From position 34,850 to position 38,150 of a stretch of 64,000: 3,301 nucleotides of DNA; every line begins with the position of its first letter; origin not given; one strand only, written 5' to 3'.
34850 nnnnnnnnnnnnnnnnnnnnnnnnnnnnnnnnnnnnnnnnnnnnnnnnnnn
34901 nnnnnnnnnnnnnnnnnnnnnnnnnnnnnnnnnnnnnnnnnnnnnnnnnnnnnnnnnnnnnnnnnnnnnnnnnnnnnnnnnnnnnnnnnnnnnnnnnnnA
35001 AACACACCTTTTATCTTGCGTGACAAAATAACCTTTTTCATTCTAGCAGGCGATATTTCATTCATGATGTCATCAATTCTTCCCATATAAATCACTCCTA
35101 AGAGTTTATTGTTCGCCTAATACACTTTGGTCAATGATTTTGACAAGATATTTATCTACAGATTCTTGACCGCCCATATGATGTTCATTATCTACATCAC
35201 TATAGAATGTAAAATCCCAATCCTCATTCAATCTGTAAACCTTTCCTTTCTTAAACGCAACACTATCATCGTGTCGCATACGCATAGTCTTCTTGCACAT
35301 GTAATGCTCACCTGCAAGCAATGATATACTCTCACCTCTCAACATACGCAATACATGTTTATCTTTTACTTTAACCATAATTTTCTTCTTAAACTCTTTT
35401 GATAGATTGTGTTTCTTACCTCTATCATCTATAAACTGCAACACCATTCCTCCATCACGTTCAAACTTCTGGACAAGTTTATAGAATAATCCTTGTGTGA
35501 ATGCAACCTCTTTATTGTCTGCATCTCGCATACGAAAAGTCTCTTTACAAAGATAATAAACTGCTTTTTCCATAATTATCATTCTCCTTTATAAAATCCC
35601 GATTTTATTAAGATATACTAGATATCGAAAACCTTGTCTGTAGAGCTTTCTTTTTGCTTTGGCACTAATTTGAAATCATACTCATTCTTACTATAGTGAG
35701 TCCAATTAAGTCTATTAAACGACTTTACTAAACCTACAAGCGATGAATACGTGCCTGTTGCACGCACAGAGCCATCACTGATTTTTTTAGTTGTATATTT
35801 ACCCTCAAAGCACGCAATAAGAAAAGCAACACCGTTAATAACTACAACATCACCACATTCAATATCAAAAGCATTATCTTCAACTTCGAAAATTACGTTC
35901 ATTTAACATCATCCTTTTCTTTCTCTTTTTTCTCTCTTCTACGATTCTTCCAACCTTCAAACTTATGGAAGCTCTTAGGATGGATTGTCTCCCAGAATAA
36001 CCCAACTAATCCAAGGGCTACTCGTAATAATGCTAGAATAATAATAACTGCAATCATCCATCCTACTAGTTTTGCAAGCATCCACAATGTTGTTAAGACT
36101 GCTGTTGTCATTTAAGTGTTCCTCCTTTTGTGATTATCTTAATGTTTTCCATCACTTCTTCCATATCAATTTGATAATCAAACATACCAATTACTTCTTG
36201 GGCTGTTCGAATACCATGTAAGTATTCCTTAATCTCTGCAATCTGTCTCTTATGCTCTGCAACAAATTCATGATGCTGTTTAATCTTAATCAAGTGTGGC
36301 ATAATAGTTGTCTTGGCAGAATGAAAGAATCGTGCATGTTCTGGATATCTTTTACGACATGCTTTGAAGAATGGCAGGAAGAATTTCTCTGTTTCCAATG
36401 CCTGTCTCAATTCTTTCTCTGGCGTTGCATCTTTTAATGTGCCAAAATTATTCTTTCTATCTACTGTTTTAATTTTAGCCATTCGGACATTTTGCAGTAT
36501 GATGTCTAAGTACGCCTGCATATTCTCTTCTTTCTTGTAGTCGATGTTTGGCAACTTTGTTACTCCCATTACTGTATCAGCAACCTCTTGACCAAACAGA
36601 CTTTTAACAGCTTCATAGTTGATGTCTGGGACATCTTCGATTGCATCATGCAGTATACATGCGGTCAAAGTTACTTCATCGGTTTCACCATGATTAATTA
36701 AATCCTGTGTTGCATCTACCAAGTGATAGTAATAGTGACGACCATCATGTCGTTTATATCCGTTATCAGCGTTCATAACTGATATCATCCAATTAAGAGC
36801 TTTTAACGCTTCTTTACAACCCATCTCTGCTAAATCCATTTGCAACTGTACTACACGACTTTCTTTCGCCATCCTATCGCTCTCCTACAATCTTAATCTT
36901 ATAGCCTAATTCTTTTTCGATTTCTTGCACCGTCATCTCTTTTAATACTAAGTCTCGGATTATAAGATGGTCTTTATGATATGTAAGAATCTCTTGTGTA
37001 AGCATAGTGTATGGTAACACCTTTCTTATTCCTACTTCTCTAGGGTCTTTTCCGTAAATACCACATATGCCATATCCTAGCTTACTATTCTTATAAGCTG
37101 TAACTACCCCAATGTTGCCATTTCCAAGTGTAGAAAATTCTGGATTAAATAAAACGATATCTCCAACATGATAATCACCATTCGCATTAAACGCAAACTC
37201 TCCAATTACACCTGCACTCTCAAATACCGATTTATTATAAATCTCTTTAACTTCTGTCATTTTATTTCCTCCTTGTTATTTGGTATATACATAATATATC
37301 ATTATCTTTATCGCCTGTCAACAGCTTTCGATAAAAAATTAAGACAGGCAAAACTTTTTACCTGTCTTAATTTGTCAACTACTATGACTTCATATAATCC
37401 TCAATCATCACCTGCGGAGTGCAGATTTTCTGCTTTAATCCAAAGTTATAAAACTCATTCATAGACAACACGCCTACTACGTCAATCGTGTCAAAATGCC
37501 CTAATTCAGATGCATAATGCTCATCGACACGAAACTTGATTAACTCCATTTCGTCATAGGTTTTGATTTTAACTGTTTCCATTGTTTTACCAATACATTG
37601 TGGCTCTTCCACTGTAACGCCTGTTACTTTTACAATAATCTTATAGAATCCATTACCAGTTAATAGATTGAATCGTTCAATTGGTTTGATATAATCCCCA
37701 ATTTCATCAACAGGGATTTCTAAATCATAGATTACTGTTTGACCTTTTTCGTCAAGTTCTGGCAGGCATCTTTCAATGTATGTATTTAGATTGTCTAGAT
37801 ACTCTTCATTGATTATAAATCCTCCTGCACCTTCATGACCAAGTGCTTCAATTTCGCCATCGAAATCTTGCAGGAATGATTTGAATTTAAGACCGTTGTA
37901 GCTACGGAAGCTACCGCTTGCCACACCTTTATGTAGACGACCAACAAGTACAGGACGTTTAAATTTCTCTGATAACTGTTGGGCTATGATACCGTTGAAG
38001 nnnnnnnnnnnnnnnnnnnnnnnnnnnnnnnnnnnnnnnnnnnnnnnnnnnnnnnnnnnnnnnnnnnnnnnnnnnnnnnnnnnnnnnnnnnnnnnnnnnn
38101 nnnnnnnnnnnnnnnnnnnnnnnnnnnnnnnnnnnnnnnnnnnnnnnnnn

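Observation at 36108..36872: Small alarmone hydrolase (SpoT/Mesh1-like HD domain) with no synthetase domain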

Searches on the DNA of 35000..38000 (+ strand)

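Call 7: search_dna_similar(query=window:35000-38000:+, collection=phages, mode=near, max_rows=25)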
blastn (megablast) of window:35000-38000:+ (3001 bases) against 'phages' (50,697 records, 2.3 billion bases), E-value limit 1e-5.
Records with a match: 13; places in all: 13; records where one place covers at least 80% of the query: 0.
Best place of each record, by identity: 80-90% 5; 60-80% 8.
By first word of the organism name: Bacillus 13.
By host as written in the record: Bacillus anthracis Sterne 6; Bacillus cereus 4; Bacillus anthracis 2; Bacillus thuringiensis serovar kurstaki 1.
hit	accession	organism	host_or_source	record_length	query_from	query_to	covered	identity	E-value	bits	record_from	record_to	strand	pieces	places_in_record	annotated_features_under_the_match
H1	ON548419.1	Bacillus phage vB_BanS-Thrax3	Bacillus anthracis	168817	916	3000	58%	81.0%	0e+0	1371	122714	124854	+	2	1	(p)ppGpp synthase/hydrolase | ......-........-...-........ exonuclease | hypothetical protein (x2)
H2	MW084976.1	Bacillus phage Kirov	Bacillus cereus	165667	918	3000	55%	80.9%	0e+0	1288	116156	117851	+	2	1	SpoT-like bifunctional (p)ppGpp synthase/hydrolase | RecJ-type single-stranded DNA-specific exonuclease | hypothetical protein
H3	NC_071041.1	Bacillus phage Kirov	Bacillus cereus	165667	918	3000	55%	80.9%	0e+0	1288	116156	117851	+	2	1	SpoT-like bifunctional (p)ppGpp synthase/hydrolase | RecJ-type single-stranded DNA-specific exonuclease | hypothetical protein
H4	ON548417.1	Bacillus phage vB_BanS-Thrax1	Bacillus anthracis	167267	916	1901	33%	78.5%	9e-178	630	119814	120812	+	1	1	(p)ppGpp synthase/hydrolase | hypothetical protein (x2)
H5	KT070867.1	Bacillus phage PBC2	Bacillus cereus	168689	918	2369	13%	86.4%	5e-66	422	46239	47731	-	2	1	hypothetical protein (x4)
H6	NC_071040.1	Bacillus phage PBC2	Bacillus cereus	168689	918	2369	13%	86.4%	5e-66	422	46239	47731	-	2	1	HNH endonuclease | hypothetical protein (x2) | homing endonuclease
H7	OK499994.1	Bacillus phage vB_BanS_Skywalker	Bacillus anthracis Sterne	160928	2399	2862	15%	71.0%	1e-17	99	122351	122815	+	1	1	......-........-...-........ exonuclease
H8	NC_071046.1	Bacillus phage vB_BanS_Skywalker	Bacillus anthracis Sterne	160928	2399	2862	15%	71.0%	1e-17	99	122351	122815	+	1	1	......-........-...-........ exonuclease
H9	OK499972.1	Bacillus phage vB_BanS_Chewbecca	Bacillus anthracis Sterne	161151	2399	2598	7%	74.4%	1e-12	82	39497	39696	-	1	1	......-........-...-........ exonuclease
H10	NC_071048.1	Bacillus phage vB_BanS_Chewbecca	Bacillus anthracis Sterne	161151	2399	2598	7%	74.4%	1e-12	82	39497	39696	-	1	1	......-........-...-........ exonuclease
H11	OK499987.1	Bacillus phage vB_BanS_MrDarsey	Bacillus anthracis Sterne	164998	2405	2598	6%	74.0%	5e-11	77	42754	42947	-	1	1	RecJ-type single-stranded DNA-specific protein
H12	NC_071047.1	Bacillus phage vB_BanS_MrDarsey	Bacillus anthracis Sterne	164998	2405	2598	6%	74.0%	5e-11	77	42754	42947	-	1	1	RecJ-type single-stranded DNA-specific protein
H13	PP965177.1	Bacillus phage KoopaTroopa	Bacillus thuringiensis serovar kurstaki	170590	2452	2598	5%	75.8%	7e-10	73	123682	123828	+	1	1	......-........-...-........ exonuclease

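Call 43: get_annotated_region(hit=H6, flank=3500)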
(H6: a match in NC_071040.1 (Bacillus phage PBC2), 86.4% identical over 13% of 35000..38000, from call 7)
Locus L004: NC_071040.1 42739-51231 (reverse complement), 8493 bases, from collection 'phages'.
description: Bacillus phage PBC2, complete genome.
organism: Bacillus phage PBC2 (NCBI taxid 1675029)
taxonomy: Viruses; Duplodnaviria; Heunggongvirae; Uroviricota; Caudoviricetes; Andregratiavirinae; Haetaevirus; Haetaevirus PBC2
host: Bacillus cereus; source: -; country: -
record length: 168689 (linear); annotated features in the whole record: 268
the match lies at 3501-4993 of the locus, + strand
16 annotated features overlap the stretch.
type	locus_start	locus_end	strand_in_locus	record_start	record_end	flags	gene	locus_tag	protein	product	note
CDS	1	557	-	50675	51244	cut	-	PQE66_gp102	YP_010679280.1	hypothetical protein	-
CDS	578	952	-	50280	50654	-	-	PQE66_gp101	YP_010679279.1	hypothetical protein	-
CDS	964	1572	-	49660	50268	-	-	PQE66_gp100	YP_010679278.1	hypothetical protein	-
CDS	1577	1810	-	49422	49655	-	-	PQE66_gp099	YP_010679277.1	hypothetical protein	-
CDS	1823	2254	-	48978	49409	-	-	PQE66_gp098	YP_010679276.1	phosphatase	-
CDS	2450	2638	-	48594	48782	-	-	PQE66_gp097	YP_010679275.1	hypothetical protein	-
CDS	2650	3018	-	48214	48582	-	-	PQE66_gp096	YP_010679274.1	hypothetical protein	-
CDS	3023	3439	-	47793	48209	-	-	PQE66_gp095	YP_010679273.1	hypothetical protein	-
CDS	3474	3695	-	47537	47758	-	-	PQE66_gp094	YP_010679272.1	hypothetical protein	-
CDS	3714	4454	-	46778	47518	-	-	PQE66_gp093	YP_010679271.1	HNH endonuclease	-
CDS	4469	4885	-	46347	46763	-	-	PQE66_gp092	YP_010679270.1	hypothetical protein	-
CDS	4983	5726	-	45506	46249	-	-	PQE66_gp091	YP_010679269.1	homing endonuclease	-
CDS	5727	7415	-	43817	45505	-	-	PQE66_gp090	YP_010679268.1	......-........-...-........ exonuclase RecJ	-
CDS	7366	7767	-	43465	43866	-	-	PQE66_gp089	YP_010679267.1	hypothetical protein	-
CDS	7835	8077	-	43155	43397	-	-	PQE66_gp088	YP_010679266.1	hypothetical protein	-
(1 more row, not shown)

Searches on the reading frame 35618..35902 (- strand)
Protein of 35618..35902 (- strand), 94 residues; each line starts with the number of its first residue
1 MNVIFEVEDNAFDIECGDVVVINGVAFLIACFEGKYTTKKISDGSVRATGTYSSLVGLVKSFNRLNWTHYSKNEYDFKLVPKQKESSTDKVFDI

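Call 17: search_protein_families(library=pfam, proteins=[window:35618-35902:-], max_evalue=0.01)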
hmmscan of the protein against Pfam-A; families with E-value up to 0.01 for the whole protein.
window:35618-35902:- (94 aa): 0 families

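Call 23: search_protein_families(library=phrogs, proteins=[window:35618-35902:-], max_evalue=0.001)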
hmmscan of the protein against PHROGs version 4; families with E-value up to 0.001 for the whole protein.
window:35618-35902:- (94 aa): 1 family
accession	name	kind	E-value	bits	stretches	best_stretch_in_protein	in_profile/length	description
phrog_1945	-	unknown function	6.2e-07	30.7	1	1-85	1-93/94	-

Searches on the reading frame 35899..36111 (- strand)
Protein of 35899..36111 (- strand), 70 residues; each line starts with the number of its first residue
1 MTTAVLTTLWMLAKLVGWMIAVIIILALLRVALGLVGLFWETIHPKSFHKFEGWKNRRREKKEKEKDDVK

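Call 17: search_protein_families(library=pfam, proteins=[window:35899-36111:-], max_evalue=0.01)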
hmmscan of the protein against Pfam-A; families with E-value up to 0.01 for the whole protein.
window:35899-36111:- (70 aa): 0 families

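Call 23: search_protein_families(library=phrogs, proteins=[window:35899-36111:-], max_evalue=0.001)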
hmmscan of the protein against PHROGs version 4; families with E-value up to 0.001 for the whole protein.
window:35899-36111:- (70 aa): 0 families
